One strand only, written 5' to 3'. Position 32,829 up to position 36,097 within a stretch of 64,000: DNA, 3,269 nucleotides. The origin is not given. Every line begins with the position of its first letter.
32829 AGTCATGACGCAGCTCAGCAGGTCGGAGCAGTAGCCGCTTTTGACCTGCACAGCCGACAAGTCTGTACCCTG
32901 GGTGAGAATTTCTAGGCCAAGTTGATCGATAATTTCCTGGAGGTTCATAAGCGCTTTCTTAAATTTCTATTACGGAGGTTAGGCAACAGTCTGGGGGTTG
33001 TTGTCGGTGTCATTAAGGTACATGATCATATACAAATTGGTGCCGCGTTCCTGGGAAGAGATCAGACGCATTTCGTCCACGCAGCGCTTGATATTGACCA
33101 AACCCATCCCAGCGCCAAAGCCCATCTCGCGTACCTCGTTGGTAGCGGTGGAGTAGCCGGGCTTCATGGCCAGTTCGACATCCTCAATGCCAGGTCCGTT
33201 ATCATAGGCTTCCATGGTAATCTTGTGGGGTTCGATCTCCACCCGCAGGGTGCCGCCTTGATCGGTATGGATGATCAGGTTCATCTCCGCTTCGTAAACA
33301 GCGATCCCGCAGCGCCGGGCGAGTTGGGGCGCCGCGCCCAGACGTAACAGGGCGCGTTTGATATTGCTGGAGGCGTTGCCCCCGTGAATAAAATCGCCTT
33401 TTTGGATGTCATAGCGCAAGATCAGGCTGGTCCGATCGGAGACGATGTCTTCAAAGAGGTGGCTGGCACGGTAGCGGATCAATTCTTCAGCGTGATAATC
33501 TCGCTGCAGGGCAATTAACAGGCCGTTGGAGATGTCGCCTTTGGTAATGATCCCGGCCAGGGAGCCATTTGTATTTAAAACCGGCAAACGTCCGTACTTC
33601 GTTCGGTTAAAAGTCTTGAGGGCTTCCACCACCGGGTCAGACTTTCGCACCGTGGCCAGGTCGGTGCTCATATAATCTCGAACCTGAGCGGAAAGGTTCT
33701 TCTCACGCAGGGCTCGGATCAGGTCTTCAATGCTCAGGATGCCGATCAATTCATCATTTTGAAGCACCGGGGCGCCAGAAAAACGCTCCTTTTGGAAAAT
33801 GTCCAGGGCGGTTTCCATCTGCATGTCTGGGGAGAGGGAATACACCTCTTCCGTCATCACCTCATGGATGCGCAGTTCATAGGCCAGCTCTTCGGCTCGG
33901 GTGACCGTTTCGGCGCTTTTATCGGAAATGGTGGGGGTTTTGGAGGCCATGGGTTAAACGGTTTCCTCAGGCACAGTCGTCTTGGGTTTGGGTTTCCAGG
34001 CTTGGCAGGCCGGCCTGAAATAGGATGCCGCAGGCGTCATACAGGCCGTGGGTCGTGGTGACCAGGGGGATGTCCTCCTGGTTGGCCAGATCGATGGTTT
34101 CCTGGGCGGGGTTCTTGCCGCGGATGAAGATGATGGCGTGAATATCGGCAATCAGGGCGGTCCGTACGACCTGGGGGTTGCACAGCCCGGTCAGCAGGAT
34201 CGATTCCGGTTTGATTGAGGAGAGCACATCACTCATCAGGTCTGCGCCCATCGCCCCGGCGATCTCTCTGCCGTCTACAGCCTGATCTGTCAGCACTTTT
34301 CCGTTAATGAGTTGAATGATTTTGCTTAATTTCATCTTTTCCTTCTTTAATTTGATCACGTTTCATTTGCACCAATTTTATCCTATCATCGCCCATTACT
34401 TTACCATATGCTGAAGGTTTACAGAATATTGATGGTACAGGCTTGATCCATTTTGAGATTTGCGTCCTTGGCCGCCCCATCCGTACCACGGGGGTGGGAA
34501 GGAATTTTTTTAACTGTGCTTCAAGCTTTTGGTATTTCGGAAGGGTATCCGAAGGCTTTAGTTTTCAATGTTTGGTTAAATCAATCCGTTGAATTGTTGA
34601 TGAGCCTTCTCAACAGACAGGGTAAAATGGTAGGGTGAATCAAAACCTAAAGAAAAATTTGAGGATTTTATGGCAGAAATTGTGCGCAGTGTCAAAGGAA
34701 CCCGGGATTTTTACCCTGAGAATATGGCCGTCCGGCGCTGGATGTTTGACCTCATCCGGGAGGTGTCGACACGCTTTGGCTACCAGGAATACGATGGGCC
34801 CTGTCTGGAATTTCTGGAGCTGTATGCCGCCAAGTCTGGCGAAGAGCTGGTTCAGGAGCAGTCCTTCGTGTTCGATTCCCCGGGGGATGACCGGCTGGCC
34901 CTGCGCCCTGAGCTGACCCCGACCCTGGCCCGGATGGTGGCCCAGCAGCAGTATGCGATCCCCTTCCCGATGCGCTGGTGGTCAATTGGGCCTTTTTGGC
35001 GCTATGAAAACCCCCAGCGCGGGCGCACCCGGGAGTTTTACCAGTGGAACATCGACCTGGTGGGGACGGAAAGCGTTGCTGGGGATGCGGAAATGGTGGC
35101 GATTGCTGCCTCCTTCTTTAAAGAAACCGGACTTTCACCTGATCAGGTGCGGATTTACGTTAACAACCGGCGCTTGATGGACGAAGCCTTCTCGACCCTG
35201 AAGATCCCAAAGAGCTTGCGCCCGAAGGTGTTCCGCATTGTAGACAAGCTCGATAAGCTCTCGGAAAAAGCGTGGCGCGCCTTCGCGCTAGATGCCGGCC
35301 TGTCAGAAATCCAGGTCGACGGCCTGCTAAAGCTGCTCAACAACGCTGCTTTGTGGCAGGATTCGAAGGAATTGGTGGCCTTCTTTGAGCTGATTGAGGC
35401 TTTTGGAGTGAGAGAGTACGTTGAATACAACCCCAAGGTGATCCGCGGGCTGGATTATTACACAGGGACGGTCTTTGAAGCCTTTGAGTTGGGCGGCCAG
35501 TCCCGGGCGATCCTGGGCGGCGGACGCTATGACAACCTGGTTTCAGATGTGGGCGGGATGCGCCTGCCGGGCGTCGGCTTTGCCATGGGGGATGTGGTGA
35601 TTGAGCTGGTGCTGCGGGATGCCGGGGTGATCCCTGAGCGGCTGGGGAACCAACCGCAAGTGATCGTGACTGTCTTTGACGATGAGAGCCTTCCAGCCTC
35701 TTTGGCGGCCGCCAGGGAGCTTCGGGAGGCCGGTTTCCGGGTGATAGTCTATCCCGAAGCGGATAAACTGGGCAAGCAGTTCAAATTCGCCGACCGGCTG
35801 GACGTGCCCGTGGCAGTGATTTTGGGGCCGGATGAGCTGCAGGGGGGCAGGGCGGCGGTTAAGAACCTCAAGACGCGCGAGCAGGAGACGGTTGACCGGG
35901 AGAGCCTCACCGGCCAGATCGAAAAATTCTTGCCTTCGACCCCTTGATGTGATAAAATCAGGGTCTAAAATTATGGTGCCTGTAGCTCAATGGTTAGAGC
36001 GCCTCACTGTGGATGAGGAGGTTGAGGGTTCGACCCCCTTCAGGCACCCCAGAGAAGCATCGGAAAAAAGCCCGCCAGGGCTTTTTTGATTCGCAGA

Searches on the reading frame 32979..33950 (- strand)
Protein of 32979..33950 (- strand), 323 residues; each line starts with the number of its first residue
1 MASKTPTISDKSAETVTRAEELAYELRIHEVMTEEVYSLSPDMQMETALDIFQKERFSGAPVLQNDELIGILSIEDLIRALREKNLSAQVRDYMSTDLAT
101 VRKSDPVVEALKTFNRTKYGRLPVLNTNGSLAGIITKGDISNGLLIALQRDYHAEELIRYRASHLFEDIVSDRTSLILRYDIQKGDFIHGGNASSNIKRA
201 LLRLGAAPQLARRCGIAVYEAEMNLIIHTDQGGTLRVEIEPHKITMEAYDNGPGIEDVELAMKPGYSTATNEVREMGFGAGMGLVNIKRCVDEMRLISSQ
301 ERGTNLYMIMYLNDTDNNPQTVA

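Call 14: search_protein_families(library=pfam, proteins=[window:32979-33950:-], max_evalue=0.00001)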
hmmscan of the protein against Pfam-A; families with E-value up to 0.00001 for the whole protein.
window:32979-33950:- (323 aa): 3 families
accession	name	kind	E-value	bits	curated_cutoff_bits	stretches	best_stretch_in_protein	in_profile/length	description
PF00571.33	CBS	-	1.7e-29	102.3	24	2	90-141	1-52/57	CBS domain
PF02518.31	HATPase_c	-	1.7e-08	35.3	26.4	1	217-307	9-104/111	Histidine kinase-, DNA gyrase B-, and HSP90-like ATPase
PF13581.12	HATPase_c_2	-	6.5e-08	33.1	27.4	1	195-309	13-126/127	Histidine kinase-like ATPase domain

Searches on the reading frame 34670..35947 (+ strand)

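Call 81: search_protein_families(library=pfam, proteins=[window:34670-35947:+], max_evalue=1e-8)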
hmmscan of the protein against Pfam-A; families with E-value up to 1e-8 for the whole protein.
window:34670-35947:+ (425 aa): 3 families
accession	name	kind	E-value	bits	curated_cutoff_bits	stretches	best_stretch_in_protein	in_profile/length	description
PF13393.11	tRNA-synt_His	-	2.6e-44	152.1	25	1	10-306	1-303/308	Histidyl-tRNA synthetase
PF03129.25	HGTP_anticodon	-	2.2e-16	60.2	21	1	330-418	1-92/94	Anticodon binding domain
PF00587.30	tRNA-synt_2b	-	4e-09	37.2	29.3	1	66-200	1-110/179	tRNA synthetase class II core domain (G, H, P, S and T)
